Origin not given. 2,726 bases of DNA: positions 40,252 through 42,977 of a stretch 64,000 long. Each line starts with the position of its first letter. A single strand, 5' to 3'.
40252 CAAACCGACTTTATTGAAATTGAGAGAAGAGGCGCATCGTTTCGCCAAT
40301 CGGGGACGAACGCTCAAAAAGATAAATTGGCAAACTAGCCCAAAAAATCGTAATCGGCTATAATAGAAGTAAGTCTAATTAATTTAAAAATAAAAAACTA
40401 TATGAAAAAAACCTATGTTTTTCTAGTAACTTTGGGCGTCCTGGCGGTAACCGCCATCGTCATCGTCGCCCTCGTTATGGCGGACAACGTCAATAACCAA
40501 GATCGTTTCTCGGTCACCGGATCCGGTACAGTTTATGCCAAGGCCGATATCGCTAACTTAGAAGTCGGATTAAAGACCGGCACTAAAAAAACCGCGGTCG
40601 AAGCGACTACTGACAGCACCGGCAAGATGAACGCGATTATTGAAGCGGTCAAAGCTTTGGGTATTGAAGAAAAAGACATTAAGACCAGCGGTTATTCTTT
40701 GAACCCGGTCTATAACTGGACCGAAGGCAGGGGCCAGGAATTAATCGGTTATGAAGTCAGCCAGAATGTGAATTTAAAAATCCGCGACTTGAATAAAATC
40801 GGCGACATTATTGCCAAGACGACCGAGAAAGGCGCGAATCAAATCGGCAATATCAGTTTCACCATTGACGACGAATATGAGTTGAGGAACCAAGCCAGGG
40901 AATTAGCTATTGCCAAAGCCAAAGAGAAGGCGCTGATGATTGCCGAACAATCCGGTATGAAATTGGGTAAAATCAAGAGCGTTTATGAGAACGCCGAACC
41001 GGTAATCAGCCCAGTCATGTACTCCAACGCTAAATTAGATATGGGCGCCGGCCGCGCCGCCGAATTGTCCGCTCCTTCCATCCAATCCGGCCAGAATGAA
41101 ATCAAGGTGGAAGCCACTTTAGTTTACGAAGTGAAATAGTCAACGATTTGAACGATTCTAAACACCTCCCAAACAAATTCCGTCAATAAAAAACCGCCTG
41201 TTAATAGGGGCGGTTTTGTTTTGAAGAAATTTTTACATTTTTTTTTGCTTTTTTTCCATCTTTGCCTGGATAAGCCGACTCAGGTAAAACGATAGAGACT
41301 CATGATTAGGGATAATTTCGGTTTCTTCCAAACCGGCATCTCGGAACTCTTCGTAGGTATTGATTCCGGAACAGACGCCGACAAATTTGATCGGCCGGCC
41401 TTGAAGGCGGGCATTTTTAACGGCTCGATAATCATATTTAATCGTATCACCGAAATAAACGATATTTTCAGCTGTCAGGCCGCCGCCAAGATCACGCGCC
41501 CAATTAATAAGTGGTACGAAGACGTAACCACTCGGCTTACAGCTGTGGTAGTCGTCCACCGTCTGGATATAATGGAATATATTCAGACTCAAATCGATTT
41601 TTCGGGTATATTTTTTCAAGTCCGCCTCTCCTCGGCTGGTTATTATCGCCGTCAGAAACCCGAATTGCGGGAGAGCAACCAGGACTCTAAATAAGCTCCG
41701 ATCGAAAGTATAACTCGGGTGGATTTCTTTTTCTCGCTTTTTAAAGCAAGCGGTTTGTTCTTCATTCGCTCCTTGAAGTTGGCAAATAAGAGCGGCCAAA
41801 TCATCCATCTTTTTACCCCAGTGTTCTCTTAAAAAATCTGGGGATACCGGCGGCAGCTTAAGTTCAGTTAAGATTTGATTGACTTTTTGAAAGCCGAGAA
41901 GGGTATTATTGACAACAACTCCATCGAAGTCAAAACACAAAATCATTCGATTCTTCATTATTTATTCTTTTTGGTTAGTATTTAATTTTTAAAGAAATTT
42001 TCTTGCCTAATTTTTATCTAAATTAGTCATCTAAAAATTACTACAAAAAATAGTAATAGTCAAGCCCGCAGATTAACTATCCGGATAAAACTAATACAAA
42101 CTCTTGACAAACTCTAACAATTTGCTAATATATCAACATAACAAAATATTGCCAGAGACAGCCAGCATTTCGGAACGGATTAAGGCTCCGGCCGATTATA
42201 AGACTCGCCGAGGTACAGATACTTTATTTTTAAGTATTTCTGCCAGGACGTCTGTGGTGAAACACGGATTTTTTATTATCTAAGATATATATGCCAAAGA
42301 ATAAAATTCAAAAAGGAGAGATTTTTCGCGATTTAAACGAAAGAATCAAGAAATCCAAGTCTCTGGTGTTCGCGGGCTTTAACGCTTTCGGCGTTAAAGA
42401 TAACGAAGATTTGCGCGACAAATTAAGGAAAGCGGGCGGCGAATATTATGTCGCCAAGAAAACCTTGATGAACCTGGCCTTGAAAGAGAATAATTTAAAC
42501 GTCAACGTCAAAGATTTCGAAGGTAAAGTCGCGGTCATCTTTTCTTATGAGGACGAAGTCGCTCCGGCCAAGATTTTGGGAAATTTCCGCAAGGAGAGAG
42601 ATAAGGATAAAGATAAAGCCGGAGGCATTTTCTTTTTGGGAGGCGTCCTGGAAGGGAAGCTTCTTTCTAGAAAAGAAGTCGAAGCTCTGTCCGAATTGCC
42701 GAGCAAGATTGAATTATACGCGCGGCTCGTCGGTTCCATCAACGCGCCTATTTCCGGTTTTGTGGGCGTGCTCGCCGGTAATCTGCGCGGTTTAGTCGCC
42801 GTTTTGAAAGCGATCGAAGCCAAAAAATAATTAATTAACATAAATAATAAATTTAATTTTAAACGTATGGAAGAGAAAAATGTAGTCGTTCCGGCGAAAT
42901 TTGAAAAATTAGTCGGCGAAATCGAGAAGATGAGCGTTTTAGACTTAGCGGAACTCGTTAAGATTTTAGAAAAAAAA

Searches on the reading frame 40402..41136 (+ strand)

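Call 46: search_protein_families(library=pfam, proteins=[window:40402-41136:+], max_evalue=0.0001)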
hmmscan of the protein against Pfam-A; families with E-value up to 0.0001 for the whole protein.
window:40402-41136:+ (245 aa): 1 family
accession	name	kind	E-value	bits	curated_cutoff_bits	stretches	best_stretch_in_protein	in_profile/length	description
PF04402.19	SIMPL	-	2.5e-51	175.3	25.2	1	37-242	2-205/205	Protein of unknown function (DUF541)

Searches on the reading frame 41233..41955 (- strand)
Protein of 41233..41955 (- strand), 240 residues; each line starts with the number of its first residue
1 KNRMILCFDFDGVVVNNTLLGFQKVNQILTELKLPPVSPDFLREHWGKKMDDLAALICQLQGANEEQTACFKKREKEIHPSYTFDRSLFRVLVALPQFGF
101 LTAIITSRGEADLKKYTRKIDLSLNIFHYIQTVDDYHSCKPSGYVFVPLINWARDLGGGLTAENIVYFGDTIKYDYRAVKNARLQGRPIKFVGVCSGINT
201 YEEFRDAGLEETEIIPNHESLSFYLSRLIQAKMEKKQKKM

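Call 47: search_protein_families(library=pfam, proteins=[window:41233-41955:-], max_evalue=0.0001)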
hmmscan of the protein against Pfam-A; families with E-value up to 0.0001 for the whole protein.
window:41233-41955:- (240 aa): 2 families
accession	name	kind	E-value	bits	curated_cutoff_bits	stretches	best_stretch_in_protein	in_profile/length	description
PF13419.12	HAD_2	-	2.9e-15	57.3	23.8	1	8-184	3-173/178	Haloacid dehalogenase-like hydrolase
PF00702.32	Hydrolase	-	5.4e-05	24.1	26.4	0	6-182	4-190/191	haloacid dehalogenase-like hydrolase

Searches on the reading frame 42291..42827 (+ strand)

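Call 47: search_protein_families(library=pfam, proteins=[window:42291-42827:+], max_evalue=0.0001)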
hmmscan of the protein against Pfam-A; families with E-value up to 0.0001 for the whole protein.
window:42291-42827:+ (179 aa): 1 family
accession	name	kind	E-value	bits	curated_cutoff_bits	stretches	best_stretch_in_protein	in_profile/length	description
PF00466.25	Ribosomal_L10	-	3.4e-21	75.6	22.8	1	4-101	2-100/100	Ribosomal protein L10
